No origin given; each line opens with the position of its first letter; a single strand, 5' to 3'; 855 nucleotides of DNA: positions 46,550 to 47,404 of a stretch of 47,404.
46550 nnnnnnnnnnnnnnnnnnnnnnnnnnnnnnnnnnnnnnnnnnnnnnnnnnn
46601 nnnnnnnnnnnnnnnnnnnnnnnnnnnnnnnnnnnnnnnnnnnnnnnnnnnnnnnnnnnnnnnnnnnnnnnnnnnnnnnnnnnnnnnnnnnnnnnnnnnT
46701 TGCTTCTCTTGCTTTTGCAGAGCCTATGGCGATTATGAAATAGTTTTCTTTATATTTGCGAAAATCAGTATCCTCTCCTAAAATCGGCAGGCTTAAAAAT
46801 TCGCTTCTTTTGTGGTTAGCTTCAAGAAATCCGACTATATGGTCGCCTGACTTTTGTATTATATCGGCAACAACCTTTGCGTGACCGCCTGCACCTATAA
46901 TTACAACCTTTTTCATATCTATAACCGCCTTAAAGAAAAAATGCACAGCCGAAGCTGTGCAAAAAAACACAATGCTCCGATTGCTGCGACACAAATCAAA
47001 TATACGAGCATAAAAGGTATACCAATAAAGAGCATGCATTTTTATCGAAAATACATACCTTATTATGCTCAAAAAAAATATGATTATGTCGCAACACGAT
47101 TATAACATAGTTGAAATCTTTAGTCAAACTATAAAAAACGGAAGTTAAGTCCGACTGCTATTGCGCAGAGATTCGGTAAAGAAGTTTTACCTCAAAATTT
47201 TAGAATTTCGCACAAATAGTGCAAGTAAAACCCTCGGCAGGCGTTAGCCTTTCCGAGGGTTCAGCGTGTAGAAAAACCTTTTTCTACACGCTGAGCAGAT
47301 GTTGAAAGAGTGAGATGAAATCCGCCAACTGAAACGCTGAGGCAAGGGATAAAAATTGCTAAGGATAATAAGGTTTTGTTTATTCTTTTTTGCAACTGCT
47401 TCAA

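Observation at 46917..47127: Candidate new cis-regulatory RNA (copy 2) upstream of a stand-alone NeuD-type acetyltransferase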

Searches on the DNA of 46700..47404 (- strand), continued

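Call 55: search_with_rna_model(model_id=R1, sources=[window, L003, L004, L017, L119, L120, L121, L122, L123, L124, L125, L126, L127, L128, L129, L131, L132, L133, L134, L135, L137, L138, L019, L020, L021, L022, L023, L024, L025, L026, L027, L028, L029, L030, L031, L032, L033, L034, L035, L036, L037, L038, L039, L040, L042, L044, L045, L046, L047, L048, L049, L050, L051, L052, L053, L054, L055, L056, L057, L058, L061, L062, L063, L064, L065, L066, L067, L068, L069, L070, L071, L072, L073, L074, L076, L077, L078, L079, L080, L081, L082, L083, L084, L085, L086, L087, L088, L089, L091, L093, L094, L095, L096, L097, L098, L099, L100, L101, L102, L103], max_evalue=1e-7, make_alignment=true)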
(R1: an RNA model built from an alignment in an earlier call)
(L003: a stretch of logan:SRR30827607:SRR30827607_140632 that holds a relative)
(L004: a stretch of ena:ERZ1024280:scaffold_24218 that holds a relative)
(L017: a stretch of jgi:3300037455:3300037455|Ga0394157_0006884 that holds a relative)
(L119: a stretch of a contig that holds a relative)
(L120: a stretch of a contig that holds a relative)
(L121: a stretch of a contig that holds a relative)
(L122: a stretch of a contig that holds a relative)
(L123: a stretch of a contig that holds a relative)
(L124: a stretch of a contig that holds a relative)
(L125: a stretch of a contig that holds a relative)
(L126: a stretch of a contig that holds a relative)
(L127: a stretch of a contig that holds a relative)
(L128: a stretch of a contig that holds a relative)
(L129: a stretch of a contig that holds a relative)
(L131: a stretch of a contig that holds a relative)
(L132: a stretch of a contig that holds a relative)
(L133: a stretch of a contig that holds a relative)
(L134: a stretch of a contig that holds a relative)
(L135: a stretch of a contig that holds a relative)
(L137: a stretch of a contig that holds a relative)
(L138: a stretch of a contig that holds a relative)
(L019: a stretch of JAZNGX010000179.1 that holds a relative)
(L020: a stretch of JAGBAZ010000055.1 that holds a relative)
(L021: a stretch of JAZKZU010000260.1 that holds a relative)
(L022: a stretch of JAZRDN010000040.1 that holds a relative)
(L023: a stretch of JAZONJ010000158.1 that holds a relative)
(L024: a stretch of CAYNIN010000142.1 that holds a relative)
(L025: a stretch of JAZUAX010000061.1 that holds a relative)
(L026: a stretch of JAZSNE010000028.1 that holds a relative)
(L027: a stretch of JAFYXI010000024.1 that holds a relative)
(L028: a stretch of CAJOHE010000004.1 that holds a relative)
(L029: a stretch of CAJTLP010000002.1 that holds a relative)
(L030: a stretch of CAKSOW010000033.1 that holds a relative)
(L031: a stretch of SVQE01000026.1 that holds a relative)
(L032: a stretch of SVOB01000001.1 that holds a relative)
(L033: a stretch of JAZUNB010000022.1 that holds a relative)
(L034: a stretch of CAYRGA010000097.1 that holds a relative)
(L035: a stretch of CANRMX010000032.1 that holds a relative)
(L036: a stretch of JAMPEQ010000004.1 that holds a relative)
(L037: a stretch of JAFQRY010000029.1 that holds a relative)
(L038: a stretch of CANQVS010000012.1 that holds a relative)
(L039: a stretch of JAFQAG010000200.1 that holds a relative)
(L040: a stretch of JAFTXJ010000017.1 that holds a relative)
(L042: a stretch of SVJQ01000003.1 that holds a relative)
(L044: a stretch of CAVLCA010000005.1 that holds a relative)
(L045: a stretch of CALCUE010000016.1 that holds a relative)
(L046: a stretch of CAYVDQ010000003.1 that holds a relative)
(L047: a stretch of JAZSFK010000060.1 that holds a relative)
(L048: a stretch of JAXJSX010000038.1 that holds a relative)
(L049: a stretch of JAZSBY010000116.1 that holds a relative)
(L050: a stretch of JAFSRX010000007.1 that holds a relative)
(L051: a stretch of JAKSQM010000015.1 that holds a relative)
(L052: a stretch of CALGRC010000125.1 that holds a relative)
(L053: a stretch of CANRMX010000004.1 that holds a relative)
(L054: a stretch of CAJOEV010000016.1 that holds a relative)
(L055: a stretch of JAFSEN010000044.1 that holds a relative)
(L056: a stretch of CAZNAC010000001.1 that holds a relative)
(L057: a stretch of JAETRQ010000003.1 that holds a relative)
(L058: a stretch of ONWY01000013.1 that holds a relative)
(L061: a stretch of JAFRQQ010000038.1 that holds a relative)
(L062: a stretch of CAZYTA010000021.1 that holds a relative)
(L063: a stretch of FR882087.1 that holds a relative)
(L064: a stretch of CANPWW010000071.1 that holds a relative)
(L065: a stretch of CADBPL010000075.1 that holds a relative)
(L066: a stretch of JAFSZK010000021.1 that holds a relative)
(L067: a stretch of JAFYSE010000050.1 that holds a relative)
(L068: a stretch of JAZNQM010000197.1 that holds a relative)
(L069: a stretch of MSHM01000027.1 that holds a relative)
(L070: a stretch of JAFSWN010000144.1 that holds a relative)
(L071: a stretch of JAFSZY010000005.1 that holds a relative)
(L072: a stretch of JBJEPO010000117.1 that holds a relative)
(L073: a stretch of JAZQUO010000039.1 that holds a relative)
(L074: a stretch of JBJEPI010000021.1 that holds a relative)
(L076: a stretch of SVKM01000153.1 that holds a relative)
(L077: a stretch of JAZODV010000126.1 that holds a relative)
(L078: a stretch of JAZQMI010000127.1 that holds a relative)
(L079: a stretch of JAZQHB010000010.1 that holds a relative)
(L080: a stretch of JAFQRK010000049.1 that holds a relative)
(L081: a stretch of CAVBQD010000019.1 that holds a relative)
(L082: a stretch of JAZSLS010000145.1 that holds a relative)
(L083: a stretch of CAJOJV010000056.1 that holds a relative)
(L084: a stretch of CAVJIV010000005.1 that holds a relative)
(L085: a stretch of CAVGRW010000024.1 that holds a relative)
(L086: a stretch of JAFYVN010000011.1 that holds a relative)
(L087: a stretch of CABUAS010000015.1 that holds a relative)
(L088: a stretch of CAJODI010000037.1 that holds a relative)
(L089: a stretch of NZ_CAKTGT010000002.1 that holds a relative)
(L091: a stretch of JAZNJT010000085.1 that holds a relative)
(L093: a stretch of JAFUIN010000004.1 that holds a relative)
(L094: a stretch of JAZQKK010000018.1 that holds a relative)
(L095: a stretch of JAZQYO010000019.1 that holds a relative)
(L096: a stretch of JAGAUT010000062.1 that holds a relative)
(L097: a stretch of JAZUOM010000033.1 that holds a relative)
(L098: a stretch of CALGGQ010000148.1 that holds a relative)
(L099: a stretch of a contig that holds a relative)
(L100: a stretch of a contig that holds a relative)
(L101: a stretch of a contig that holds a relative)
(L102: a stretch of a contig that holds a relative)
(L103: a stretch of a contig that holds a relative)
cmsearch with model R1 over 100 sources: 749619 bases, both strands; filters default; matches with E-value up to 1e-7: 106.
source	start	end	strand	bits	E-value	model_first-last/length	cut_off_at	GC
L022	7540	7712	-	160.5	5.9e-26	1-174/174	no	0.38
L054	3490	3665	-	156.3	3.4e-25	1-174/174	no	0.34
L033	1860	2027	-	154.1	8.1e-25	1-174/174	no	0.4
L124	5037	5201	+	152.5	1.6e-24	1-174/174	no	0.39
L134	1767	1940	+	150.3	4e-24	1-174/174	no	0.37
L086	6302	6467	+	149.1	6.4e-24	1-174/174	no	0.36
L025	6046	6217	-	148.8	7.3e-24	1-174/174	no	0.37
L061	872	1044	+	148.6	7.9e-24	1-174/174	no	0.4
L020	1458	1629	-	147.5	1.2e-23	1-174/174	no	0.41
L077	4472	4651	-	145.9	2.4e-23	1-174/174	no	0.44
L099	292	458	-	145.7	2.6e-23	1-174/174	no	0.36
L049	2250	2421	-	145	3.5e-23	1-174/174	no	0.38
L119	7194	7367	-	144.9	3.6e-23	1-174/174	no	0.46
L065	6451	6617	-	142.4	1e-22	1-174/174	no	0.44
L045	2850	3043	+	141.8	1.3e-22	1-174/174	no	0.4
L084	3471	3648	+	141.5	1.5e-22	1-174/174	no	0.38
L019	600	768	-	141.3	1.6e-22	1-174/174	no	0.34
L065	6654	6830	-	141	1.8e-22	1-174/174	no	0.4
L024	1765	1935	+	140.7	2e-22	1-174/174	no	0.33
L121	3873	4048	+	140.7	2.1e-22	1-174/174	no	0.41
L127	538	716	-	140.6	2.1e-22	1-174/174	no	0.35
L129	141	306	-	140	2.8e-22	1-174/174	no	0.44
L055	6562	6729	+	139.8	2.9e-22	1-174/174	no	0.43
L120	1356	1531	-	139.3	3.7e-22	1-174/174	no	0.34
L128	601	773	+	139.2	3.8e-22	1-174/174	no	0.43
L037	6751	6918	+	137.9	6.4e-22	1-174/174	no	0.36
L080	204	376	+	137.6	7.2e-22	1-174/174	no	0.43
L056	7836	7999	+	137.5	7.5e-22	1-174/174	no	0.37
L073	4334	4503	-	137.5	7.7e-22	1-174/174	no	0.42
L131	6059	6242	+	136.4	1.2e-21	1-174/174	no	0.36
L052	269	436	+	136.2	1.3e-21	1-174/174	no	0.42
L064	7121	7300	-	136.2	1.3e-21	1-174/174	no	0.32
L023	6068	6246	+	136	1.4e-21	1-174/174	no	0.32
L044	4726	4907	+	135.9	1.5e-21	1-174/174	no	0.32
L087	7393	7568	-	135.5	1.8e-21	1-174/174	no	0.32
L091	547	716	+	134.9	2.3e-21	1-174/174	no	0.32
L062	889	1052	+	134.7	2.4e-21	1-174/174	no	0.4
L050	5248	5427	+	134.7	2.5e-21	1-174/174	no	0.31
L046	1893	2059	-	134.1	3.1e-21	1-174/174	no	0.44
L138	6319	6490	-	134.1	3.1e-21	1-174/174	no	0.32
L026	5493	5660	-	133.7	3.6e-21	1-174/174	no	0.36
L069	5165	5330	-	133.6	3.9e-21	1-174/174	no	0.33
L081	4596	4775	+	133.3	4.3e-21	1-174/174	no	0.31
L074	1445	1621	-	133.3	4.4e-21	1-174/174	no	0.33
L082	1283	1448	-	133.2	4.6e-21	1-174/174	no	0.45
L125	141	318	+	133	5e-21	1-174/174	no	0.37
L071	1081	1260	+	132.8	5.3e-21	1-174/174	no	0.31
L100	797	986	+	132.6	5.8e-21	1-174/174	no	0.36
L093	2193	2378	-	132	7.4e-21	1-174/174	no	0.37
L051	5928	6094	+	131.9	7.5e-21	1-174/174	no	0.37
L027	7287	7463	-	131.9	7.7e-21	1-174/174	no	0.31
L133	7134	7319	-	130.9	1.1e-20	1-174/174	no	0.37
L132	6571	6745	-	130.6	1.3e-20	1-174/174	no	0.34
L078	2000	2165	+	130.4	1.4e-20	1-174/174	no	0.4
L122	2247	2418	+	129.8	1.8e-20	1-174/174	no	0.33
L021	3249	3418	+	128.8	2.7e-20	1-174/174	no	0.38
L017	3804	3988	+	127.1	5.7e-20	1-174/174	no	0.36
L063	6720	6927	-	126.4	7.5e-20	1-174/174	no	0.36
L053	2462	2655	+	126.3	7.8e-20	1-174/174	no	0.42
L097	4474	4660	+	125.8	9.6e-20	1-174/174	no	0.35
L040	4298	4471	-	125.3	1.2e-19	1-174/174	no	0.39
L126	6733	6910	-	125.2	1.2e-19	1-174/174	no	0.34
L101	999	1169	-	125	1.3e-19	1-174/174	no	0.35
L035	7567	7736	-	124.3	1.7e-19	1-174/174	no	0.45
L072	1755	1938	+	124.3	1.8e-19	1-174/174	no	0.37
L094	3342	3506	-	123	3e-19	1-174/174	no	0.4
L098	6172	6353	-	123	3e-19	1-174/174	no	0.34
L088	4711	4881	+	122.5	3.7e-19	1-174/174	no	0.37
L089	3137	3320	+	122.1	4.3e-19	1-174/174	no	0.36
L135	4223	4396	+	121.9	4.7e-19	1-174/174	no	0.35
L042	3807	3983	+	121.7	5.1e-19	1-174/174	no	0.38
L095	4884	5059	+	121.2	6.3e-19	1-174/174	no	0.32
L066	4128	4307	-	120.8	7.5e-19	1-174/174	no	0.35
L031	2105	2288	-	120.3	9.2e-19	1-174/174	no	0.34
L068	502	676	-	120.2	9.6e-19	1-174/174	no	0.44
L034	4725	4934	+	120.1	9.8e-19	1-174/174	no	0.35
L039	3350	3523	-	120.1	1e-18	1-174/174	no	0.31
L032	791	972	-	119.6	1.2e-18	1-174/174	no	0.39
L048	334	519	+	119.4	1.3e-18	1-174/174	no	0.37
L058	5394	5577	-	119.4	1.3e-18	1-174/174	no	0.35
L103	845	1008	+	118.5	1.9e-18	1-174/174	no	0.38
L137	1819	1985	-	118.5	1.9e-18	1-174/174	no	0.32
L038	7664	7849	+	118.4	2e-18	1-174/174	no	0.32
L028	2457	2635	-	118.2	2.2e-18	1-174/174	no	0.36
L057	844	1034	+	117.4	3e-18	1-174/174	no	0.3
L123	2674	2842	-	116.4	4.7e-18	1-174/174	no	0.41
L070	5945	6118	+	116.1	5.3e-18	1-174/174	no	0.39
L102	3561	3744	+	115.1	7.7e-18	1-174/174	no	0.35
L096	4818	4980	-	112.9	1.9e-17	1-174/174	no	0.34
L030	748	922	-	112.8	2e-17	1-174/174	no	0.44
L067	5494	5656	+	112.3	2.4e-17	1-174/174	no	0.35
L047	4996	5176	-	111.5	3.4e-17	1-174/174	no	0.31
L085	6980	7152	-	110.5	5.3e-17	1-174/174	no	0.36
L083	7173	7333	+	103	1.1e-15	1-174/174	no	0.38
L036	2469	2658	-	101.8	1.9e-15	1-174/174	no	0.31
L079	2353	2511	+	101.8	1.9e-15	1-174/174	no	0.35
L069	4769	4954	-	98.9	6.1e-15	1-174/174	no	0.35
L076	5619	5817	-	95.6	2.4e-14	1-174/174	no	0.51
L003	112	294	+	94.7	3.5e-14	1-174/174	no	0.28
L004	1302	1488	+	88.7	4.1e-13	1-174/174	no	0.29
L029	2408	2549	+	78.4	2.9e-11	1-174/174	no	0.33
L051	5694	5855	+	67.5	2.6e-09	1-174/174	no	0.35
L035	7830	8000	-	62.9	1.7e-08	15-174/174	5'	0.44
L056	7588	7796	+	62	2.5e-08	1-174/174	no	0.33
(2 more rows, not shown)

Alignment A5: 106 matches aligned to the model, 326 columns, each read 5' to 3' on its own strand. Consensus structure (alignment columns), stored with it:
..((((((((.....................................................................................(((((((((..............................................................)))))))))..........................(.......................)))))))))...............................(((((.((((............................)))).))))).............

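Call 63: search_with_rna_model(model_id=R1, sources=[L139, L140, L141, L142, L143, L144, L145, L146, L147, L148, L149, L150, L151, L152, L153, L154, L155, L156, L157, L158, L159, L160, L161, L162, L163, L164, L165, L166, L167, L168, L169, L170, L171, L172, L173, L174, L175, L176, L177, L178, L179, L180], max_evalue=0.1)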
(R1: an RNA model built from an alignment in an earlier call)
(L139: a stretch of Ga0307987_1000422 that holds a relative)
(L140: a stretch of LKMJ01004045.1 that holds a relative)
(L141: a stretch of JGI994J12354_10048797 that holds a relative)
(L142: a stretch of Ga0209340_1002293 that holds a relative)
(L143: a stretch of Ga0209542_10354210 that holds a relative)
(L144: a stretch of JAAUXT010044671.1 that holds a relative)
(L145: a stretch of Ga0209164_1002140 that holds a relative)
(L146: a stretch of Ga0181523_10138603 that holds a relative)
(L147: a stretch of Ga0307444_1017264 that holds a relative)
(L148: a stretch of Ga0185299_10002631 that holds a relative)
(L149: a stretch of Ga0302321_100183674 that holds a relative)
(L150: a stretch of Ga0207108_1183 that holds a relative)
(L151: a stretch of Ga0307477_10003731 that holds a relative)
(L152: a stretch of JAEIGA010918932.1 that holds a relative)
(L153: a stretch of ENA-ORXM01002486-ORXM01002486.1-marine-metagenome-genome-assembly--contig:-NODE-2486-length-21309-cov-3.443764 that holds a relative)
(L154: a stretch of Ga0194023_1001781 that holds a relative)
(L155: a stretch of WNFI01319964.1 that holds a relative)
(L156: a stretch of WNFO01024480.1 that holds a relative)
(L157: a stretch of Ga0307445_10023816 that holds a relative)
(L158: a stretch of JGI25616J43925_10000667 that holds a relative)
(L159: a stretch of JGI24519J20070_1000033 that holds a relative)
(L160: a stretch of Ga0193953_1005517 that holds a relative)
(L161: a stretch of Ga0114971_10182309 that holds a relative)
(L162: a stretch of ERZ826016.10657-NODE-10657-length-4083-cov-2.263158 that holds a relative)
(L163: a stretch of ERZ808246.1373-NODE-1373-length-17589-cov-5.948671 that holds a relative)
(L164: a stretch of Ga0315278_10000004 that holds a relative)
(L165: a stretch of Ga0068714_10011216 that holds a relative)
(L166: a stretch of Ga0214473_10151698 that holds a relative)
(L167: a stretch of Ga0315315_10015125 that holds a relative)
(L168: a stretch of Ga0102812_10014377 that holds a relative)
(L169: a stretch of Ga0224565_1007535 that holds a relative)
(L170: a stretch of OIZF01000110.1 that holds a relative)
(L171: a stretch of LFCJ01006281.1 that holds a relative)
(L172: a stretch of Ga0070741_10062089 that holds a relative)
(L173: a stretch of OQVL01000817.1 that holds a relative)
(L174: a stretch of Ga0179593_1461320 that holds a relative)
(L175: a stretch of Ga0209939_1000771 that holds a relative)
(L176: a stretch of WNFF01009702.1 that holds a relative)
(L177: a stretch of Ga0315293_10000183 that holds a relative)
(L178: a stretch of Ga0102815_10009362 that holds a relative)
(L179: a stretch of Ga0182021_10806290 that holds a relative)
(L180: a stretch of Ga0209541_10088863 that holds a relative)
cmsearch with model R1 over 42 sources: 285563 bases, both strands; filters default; matches with E-value up to 0.1: 1.
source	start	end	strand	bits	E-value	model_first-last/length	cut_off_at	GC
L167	6532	6683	-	29.5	0.0063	1-174/174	no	0.36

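Call 69: search_rna_families(sources=[L054, L033, L107, L111, L086, L025, L061, L116, L020, L077, L112, L114, L049, L109, L065, L045, L084, L124], threshold=gathering)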
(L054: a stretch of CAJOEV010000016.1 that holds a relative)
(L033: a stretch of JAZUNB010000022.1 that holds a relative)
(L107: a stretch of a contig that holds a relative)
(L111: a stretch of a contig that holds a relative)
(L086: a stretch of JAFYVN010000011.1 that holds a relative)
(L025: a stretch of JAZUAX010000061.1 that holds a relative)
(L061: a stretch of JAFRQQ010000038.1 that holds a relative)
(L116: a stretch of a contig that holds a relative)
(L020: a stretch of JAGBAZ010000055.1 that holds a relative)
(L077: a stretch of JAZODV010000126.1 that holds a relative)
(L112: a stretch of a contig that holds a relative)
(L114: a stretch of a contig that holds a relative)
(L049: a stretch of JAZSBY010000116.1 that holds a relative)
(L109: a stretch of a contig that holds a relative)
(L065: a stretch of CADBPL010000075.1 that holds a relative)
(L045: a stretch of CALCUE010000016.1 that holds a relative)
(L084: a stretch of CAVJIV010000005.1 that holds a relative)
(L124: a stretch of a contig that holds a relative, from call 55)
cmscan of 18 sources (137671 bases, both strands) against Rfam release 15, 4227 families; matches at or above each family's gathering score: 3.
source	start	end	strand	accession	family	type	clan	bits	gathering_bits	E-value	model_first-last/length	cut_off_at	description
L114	86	158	-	RF00005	tRNA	Gene; tRNA;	CL00001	73.5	29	7.2e-14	1-71/71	no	tRNA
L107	3016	3088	+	RF00005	tRNA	Gene; tRNA;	CL00001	69.5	29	9e-13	1-71/71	no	tRNA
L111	4204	4291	-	RF00162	SAM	Cis-reg; riboswitch;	CL00012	48.1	44.4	1.3e-07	1-108/108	no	SAM riboswitch aptamer (S box leader)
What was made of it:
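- On Any Rfam 15 family (4227 covariance models): 18 further loci: only tRNAs and one unrelated SAM riboswitch elsewhere (call 69).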
